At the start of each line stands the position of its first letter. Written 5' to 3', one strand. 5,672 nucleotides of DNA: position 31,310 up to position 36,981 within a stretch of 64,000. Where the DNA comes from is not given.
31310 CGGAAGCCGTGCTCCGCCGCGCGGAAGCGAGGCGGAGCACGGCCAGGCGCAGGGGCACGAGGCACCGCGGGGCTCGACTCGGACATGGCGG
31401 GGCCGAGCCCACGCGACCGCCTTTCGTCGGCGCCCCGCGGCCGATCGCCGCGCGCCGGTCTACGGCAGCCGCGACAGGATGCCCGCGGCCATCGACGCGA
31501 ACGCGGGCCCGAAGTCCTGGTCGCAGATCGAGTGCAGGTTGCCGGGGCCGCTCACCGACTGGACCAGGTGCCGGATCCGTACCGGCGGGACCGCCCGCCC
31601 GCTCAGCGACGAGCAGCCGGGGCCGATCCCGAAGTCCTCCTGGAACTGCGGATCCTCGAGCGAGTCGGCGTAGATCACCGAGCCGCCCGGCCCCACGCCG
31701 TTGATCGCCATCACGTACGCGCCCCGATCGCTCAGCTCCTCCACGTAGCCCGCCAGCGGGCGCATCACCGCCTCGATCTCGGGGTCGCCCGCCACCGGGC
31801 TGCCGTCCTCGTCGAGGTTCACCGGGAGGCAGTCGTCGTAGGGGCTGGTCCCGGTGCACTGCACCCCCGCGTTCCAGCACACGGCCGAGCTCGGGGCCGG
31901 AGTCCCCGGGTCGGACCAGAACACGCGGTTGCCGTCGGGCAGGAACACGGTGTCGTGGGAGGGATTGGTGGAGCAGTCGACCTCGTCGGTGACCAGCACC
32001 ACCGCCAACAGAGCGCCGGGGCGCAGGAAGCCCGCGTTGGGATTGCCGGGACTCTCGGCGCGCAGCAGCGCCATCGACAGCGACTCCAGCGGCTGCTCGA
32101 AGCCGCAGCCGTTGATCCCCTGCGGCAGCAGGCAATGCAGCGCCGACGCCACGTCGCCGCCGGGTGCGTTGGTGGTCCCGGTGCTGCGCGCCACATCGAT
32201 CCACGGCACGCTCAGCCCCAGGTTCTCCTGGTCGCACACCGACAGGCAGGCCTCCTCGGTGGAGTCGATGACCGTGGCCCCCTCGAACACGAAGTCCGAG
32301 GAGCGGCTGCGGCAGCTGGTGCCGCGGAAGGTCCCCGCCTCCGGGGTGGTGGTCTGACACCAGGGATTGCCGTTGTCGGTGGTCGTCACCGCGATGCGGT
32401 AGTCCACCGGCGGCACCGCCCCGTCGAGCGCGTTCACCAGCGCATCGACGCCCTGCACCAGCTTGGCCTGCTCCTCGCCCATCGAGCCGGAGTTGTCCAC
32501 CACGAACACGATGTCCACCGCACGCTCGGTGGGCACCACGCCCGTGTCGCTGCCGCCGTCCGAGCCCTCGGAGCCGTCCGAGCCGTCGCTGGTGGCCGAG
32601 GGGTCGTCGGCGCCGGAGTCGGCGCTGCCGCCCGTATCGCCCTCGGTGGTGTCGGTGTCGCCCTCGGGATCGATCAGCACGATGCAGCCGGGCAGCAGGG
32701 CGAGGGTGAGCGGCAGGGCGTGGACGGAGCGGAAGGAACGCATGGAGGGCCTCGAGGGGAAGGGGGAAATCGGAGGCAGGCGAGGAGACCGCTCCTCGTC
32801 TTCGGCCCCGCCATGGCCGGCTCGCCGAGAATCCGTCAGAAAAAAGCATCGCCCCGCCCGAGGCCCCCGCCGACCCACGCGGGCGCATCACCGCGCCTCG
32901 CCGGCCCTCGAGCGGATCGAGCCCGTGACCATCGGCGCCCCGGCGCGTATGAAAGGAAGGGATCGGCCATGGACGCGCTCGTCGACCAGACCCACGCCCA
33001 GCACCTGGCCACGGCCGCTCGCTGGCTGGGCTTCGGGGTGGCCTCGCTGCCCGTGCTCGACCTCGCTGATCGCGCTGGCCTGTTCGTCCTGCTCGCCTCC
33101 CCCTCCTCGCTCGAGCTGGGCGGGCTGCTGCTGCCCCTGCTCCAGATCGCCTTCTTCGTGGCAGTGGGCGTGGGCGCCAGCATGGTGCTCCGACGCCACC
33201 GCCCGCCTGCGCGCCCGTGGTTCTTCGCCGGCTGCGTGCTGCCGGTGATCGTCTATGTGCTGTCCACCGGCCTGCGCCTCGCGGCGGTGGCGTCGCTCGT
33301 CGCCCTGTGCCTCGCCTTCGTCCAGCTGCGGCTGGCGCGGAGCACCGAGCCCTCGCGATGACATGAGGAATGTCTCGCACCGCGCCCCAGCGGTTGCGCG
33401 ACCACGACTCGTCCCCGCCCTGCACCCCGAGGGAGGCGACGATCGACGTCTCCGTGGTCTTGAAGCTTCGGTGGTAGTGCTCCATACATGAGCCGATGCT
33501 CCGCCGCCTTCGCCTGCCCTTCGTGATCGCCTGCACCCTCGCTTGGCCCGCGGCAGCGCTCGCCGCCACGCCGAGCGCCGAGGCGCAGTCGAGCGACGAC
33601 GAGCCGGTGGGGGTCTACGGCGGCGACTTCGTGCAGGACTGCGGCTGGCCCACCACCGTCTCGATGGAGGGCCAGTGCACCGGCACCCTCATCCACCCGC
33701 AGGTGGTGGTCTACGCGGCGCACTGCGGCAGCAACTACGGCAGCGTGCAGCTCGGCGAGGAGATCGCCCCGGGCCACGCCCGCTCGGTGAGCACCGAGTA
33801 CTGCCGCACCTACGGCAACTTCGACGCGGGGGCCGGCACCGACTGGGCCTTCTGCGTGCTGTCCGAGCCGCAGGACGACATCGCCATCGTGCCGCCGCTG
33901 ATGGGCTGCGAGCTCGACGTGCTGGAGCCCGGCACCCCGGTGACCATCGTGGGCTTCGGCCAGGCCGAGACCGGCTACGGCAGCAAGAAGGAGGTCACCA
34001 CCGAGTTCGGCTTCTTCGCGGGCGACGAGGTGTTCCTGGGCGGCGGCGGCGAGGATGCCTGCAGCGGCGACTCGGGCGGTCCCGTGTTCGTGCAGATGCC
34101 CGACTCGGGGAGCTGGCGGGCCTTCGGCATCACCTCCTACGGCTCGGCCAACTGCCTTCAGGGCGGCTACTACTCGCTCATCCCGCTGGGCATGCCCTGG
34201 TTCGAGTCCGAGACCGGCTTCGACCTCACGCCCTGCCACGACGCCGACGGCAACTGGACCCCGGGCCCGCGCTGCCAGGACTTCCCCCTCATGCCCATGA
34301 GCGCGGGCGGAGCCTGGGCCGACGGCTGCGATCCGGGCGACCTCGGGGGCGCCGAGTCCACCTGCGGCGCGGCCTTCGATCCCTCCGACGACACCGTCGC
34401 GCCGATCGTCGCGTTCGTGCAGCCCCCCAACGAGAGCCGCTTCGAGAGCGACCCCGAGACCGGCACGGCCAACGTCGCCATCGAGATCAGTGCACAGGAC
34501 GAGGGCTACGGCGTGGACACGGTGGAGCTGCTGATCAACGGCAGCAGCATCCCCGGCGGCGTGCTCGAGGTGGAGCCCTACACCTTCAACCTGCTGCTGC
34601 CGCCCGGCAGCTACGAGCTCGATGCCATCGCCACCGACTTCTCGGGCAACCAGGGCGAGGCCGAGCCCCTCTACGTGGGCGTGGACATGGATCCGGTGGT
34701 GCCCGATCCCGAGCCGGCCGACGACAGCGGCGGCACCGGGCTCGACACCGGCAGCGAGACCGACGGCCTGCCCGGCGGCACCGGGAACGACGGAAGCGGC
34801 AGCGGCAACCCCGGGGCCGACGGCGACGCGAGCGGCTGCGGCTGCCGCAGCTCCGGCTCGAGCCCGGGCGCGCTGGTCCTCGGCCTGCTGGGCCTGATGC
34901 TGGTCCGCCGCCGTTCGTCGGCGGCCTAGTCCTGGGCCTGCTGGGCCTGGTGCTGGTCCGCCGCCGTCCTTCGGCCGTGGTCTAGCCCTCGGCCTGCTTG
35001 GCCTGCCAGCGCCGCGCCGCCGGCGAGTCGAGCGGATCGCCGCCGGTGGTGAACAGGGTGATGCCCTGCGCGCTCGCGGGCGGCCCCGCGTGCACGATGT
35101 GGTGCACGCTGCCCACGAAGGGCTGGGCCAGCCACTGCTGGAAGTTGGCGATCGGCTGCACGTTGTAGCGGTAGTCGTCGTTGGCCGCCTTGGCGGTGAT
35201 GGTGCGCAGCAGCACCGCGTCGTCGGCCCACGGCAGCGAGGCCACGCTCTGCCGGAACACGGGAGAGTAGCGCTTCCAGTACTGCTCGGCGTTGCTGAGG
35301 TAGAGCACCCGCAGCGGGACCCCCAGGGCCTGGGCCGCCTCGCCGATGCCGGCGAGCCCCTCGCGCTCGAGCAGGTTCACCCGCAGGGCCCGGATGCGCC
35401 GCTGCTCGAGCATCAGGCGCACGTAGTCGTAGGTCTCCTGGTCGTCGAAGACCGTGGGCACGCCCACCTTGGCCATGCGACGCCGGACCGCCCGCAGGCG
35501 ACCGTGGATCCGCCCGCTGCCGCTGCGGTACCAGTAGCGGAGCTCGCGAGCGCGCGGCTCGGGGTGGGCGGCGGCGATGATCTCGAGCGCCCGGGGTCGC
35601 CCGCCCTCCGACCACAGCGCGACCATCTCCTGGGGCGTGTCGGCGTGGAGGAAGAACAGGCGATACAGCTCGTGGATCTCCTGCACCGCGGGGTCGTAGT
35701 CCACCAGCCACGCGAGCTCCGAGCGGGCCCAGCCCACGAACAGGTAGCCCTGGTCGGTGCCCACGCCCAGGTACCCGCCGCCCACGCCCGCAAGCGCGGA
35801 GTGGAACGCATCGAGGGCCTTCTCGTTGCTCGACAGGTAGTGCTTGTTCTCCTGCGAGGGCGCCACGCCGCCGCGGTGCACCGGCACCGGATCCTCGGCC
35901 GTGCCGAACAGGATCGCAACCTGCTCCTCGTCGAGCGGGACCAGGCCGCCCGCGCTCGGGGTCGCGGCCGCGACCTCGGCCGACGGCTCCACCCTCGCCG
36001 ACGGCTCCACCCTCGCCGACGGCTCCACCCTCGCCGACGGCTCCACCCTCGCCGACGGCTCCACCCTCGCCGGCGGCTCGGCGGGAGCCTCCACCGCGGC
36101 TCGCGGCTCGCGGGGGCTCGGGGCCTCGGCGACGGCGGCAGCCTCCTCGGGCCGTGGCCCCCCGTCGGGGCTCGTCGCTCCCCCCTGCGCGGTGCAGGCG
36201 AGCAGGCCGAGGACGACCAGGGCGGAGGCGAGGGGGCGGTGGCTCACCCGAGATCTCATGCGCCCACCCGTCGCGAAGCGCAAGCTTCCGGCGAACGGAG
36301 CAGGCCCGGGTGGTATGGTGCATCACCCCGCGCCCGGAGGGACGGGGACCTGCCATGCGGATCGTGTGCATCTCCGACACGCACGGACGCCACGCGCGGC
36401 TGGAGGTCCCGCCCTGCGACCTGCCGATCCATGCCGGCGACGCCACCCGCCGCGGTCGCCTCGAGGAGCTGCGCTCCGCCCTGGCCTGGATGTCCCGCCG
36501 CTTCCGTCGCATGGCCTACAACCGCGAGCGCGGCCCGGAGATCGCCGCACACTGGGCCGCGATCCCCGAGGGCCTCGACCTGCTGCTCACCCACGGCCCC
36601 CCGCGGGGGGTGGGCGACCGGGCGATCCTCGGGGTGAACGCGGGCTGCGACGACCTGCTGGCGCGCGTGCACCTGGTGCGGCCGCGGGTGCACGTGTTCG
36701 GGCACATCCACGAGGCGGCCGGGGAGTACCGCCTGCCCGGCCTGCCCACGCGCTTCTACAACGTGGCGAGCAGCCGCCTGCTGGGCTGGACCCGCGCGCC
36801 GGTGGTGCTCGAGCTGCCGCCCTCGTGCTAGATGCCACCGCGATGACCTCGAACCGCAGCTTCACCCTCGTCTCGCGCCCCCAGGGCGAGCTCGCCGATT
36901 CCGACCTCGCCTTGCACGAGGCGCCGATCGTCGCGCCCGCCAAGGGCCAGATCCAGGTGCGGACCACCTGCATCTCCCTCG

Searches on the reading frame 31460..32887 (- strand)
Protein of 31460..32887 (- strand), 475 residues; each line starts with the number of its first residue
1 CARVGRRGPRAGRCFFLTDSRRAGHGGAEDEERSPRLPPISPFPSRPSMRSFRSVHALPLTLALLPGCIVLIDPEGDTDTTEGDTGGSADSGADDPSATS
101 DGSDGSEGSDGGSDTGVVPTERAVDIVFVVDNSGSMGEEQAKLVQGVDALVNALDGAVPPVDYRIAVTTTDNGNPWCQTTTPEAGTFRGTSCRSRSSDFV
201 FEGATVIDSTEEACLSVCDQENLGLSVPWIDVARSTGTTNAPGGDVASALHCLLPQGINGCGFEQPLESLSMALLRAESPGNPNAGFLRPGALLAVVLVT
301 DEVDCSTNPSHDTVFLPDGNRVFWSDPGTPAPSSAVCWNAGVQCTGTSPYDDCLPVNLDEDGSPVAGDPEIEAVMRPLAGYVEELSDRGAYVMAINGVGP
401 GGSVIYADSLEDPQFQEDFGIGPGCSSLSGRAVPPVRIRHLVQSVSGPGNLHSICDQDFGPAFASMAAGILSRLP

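Call 12: search_protein_families(library=pfam, proteins=[window:31460-32887:-], max_evalue=0.01)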
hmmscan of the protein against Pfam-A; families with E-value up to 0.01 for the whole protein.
window:31460-32887:- (475 aa): 2 families
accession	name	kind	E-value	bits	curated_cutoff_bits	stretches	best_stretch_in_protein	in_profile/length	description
PF00092.34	VWA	-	0.0025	18.5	23.8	1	125-168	1-43/174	von Willebrand factor type A domain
PF13519.12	VWA_2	-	0.0098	16.9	27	0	126-172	1-47/107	von Willebrand factor type A domain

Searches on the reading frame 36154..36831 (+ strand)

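Call 12: search_protein_families(library=pfam, proteins=[window:36154-36831:+], max_evalue=0.01)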
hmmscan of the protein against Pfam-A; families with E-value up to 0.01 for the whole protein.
window:36154-36831:+ (225 aa): 2 families
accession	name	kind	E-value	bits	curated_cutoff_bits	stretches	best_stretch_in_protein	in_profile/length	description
PF12850.12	Metallophos_2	-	1e-06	29.3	27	1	68-190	1-121/154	Calcineurin-like phosphoesterase superfamily domain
PF00149.33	Metallophos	-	0.0011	19.9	21.5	0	68-105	1-48/191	Calcineurin-like phosphoesterase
